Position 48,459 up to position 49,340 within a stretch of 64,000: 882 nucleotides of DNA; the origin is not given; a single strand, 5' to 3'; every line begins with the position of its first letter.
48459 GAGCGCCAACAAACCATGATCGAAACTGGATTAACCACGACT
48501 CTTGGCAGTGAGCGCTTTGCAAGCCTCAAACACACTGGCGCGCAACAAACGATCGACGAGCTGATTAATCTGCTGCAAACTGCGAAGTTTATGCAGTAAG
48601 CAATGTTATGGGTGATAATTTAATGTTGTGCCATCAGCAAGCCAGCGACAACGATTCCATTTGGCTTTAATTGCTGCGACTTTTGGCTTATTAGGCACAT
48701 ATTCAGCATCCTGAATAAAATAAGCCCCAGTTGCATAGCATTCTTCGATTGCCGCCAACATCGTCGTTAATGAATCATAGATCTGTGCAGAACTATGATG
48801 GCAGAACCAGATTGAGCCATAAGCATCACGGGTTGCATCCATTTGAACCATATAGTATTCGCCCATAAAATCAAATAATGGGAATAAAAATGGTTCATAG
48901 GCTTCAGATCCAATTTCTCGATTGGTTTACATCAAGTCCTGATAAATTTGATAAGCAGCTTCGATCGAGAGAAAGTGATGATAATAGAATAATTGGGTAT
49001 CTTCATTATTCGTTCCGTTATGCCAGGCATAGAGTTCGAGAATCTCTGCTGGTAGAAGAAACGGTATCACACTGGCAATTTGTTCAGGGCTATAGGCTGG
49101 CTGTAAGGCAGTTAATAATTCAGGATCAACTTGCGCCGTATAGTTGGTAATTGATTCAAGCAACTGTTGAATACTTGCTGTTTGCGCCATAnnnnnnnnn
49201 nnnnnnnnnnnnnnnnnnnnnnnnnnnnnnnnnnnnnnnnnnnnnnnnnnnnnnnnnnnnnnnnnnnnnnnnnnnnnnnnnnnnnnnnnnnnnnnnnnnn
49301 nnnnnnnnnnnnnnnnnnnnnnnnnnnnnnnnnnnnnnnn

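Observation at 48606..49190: SUKH (SMI1/KNR4)-like immunity-type gene broken by one in-frame TAA and translationally coupled to a PhzF-family gene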

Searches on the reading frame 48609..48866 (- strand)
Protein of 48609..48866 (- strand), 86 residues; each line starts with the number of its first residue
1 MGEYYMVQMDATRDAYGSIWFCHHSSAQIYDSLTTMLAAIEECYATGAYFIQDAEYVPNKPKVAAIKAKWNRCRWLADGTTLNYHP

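Call 4: search_protein_families(library=pfam, proteins=[window:48609-48866:-], max_evalue=1)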
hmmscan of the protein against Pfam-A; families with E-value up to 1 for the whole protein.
seq(86 aa): 0 families

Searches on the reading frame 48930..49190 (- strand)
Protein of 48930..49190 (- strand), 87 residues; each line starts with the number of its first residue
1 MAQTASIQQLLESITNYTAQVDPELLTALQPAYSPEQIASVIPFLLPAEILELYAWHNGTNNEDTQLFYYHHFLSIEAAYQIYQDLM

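Call 4: search_protein_families(library=pfam, proteins=[window:48930-49190:-], max_evalue=1)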
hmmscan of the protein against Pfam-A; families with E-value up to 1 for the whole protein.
seq(87 aa): 1 family
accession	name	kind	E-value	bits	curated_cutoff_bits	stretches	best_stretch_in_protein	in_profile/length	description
PF09346.15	SMI1_KNR4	-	0.075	14.1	25.4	1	42-82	14-56/125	SMI1 / KNR4 family (SUKH-1)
